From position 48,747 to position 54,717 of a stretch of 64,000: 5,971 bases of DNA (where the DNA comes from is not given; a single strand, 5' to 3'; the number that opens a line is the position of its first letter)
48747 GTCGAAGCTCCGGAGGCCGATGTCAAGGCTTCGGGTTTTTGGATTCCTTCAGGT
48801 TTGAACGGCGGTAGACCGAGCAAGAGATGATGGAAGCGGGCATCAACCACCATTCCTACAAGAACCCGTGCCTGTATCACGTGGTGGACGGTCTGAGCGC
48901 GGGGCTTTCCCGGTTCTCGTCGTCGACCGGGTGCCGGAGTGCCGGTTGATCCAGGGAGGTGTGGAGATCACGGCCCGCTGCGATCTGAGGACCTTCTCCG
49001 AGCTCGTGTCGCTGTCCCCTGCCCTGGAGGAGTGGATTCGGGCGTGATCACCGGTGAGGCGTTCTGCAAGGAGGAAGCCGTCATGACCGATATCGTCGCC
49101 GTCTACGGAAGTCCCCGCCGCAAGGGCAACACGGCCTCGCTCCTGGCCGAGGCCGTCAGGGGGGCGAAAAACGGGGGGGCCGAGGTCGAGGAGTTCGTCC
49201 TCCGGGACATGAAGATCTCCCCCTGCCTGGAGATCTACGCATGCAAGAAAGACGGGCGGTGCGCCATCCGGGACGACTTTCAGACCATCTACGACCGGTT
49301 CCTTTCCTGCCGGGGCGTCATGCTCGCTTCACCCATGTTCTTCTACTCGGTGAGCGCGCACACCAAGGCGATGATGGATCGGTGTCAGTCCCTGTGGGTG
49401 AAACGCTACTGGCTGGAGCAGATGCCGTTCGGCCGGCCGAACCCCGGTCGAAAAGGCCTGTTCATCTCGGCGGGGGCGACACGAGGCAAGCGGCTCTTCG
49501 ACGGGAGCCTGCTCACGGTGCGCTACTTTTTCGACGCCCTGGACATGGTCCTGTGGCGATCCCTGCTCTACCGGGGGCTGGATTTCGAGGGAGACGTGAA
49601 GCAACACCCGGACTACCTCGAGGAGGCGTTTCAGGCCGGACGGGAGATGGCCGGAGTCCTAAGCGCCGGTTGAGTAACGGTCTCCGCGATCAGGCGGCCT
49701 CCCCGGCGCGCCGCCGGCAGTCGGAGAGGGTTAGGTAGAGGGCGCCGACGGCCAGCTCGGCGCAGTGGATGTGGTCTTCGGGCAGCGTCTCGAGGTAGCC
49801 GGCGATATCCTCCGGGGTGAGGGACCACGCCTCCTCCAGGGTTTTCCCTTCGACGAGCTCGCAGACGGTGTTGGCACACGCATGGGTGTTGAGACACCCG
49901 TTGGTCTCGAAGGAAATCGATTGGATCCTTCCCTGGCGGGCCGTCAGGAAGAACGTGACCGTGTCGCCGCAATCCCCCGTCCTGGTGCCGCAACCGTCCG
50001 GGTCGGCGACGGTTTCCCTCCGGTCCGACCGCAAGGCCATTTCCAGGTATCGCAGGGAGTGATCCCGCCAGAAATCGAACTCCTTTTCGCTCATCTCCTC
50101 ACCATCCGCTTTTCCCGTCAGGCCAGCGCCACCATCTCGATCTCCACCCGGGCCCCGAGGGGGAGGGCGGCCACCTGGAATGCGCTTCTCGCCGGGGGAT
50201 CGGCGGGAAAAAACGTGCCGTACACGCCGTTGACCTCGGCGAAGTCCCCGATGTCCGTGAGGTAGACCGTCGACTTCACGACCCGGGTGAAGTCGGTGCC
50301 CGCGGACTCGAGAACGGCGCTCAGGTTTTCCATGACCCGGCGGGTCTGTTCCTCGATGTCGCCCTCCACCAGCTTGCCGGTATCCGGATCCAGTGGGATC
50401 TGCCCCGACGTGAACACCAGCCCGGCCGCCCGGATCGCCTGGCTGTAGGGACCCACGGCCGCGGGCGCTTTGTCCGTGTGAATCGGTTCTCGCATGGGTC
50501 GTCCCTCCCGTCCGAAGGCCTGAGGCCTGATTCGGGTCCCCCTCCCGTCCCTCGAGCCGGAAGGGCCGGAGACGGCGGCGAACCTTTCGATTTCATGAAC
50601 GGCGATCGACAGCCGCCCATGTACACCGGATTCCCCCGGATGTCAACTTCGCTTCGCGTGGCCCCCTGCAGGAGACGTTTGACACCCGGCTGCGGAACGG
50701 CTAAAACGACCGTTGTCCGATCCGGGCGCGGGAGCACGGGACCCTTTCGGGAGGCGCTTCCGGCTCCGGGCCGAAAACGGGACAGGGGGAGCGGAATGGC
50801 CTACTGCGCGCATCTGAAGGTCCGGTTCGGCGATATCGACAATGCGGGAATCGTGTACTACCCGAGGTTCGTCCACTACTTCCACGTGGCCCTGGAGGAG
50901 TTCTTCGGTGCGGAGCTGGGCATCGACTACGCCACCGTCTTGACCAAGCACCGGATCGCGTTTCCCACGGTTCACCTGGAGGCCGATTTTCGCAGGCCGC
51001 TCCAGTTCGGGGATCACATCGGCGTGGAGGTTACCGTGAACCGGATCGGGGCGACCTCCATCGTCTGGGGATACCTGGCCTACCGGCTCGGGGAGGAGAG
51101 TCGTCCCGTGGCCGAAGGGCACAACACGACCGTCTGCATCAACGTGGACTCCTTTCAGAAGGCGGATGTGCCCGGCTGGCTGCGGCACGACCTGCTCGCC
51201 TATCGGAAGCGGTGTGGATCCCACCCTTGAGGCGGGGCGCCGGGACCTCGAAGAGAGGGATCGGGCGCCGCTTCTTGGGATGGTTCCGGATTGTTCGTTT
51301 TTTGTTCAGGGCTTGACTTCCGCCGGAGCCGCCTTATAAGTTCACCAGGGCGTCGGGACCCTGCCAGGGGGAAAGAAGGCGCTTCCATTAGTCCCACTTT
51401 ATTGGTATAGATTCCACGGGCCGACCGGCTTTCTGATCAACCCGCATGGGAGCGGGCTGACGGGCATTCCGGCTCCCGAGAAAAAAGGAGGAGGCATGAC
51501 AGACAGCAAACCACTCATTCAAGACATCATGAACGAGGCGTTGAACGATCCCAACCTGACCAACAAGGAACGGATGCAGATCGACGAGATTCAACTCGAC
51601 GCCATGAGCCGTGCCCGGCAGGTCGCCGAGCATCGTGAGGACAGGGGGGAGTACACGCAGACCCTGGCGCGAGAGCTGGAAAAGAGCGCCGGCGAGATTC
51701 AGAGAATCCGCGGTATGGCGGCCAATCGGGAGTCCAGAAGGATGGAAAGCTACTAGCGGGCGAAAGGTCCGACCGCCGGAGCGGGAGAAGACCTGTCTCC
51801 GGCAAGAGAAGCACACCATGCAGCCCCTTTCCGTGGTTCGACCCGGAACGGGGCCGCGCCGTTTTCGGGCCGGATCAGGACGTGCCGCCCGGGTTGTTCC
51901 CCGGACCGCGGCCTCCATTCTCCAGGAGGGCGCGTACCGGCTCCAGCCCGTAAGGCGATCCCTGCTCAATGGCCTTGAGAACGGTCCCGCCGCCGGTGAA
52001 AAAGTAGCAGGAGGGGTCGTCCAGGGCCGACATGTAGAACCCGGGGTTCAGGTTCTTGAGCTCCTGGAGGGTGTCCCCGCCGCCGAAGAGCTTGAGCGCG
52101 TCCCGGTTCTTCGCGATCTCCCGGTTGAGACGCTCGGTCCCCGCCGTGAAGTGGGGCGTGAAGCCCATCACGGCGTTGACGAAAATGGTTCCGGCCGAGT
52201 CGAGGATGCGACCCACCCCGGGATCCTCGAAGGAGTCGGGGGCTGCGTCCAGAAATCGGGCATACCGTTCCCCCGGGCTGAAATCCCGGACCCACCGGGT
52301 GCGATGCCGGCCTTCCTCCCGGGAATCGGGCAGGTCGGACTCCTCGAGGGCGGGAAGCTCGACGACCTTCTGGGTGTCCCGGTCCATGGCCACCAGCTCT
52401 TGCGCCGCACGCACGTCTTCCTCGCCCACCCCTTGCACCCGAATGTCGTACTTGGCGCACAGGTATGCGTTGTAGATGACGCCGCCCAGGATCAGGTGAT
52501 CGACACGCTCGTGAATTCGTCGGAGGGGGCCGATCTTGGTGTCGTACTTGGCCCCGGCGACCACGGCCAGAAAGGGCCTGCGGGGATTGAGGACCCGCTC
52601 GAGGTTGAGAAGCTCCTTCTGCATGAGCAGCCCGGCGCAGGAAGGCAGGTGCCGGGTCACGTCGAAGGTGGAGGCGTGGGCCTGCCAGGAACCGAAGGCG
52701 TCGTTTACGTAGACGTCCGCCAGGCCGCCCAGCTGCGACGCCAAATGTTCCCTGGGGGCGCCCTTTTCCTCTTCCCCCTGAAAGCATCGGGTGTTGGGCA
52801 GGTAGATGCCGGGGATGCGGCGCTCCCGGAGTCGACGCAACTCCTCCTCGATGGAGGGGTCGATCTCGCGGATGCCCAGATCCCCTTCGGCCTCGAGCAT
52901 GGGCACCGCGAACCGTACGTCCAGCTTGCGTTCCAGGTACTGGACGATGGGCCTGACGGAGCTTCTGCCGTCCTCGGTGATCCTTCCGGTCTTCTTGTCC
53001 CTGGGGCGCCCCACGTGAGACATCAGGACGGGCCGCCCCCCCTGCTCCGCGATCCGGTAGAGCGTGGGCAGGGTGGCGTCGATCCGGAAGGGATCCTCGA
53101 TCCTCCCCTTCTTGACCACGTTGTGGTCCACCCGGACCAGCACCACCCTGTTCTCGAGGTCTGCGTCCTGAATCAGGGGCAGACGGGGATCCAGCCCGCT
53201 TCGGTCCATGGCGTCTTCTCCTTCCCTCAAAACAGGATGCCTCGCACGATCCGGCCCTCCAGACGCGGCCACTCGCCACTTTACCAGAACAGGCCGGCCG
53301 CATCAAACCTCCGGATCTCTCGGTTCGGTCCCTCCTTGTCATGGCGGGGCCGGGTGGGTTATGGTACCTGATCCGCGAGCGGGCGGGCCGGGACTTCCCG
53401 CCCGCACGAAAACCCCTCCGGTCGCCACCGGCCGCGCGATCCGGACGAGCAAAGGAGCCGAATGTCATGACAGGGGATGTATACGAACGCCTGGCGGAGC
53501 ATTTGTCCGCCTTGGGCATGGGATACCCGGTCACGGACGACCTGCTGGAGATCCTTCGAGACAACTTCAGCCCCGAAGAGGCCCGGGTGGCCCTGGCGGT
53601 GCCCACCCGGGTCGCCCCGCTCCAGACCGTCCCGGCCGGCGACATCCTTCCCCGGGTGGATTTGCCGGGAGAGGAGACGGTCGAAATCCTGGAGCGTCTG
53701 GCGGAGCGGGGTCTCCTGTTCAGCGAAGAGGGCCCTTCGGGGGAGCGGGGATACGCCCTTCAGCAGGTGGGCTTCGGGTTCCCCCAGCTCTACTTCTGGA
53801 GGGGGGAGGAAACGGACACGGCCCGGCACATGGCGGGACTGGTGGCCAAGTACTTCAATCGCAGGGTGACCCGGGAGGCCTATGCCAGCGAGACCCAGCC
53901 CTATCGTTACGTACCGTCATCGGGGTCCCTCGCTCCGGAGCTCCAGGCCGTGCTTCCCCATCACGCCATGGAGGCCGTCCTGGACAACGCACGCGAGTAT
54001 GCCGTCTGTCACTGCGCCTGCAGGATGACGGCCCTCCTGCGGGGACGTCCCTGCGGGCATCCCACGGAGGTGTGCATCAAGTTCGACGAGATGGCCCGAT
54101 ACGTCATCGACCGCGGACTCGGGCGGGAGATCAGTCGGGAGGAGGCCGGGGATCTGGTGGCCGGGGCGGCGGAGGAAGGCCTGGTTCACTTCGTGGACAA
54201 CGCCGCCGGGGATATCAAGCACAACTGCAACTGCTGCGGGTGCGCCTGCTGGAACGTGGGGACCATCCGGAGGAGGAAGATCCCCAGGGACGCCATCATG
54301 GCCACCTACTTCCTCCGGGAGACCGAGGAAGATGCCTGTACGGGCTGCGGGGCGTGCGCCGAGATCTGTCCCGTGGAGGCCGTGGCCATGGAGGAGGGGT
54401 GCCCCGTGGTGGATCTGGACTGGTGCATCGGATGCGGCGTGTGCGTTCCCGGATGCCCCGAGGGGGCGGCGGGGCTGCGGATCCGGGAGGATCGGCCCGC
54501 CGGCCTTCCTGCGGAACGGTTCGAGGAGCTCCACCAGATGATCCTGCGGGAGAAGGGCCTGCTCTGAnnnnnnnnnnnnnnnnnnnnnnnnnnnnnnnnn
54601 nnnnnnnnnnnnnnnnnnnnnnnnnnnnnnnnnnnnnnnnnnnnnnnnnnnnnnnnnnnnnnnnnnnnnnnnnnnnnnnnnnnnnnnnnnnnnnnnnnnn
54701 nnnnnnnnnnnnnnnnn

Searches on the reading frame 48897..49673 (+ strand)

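Call 43: search_protein_families(library=pfam, proteins=[window:48897-49673:+], max_evalue=0.00001)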
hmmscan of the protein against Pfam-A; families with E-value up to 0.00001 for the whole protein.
window:48897-49673:+ (258 aa): 2 families
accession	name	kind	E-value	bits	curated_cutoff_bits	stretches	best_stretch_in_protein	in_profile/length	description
PF03358.20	FMN_red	-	3e-20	72.8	24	1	65-196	2-119/152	NADPH-dependent FMN reductase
PF02525.22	Flavodoxin_2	-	7.3e-08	32.8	27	1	66-191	3-132/198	Flavodoxin-like fold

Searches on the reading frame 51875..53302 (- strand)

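Call 43: search_protein_families(library=pfam, proteins=[window:51875-53302:-], max_evalue=0.00001)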
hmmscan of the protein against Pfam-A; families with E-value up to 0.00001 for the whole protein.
window:51875-53302:- (475 aa): 1 family
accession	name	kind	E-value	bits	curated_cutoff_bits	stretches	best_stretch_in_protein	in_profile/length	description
PF00162.24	PGK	-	1.2e-77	262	27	1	44-446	1-377/379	Phosphoglycerate kinase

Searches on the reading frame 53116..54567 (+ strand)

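Call 43: search_protein_families(library=pfam, proteins=[window:53116-54567:+], max_evalue=0.00001)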
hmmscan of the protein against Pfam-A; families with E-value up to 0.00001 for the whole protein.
window:53116-54567:+ (483 aa): 5 families
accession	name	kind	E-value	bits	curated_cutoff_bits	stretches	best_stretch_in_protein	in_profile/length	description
PF00037.32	Fer4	-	2.8e-09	36.9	21.1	1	405-423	5-23/24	4Fe-4S binding domain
PF12837.12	Fer4_6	-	1.8e-08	34.4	25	0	404-422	5-23/24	4Fe-4S binding domain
PF12838.12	Fer4_7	-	5.4e-07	30.4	27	1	408-451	2-52/52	4Fe-4S dicluster domain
PF13187.11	Fer4_9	-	1.6e-06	28.5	27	1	407-451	1-51/52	4Fe-4S dicluster domain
PF12797.12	Fer4_2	-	7.5e-06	26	24.5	0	404-420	6-22/22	4Fe-4S binding domain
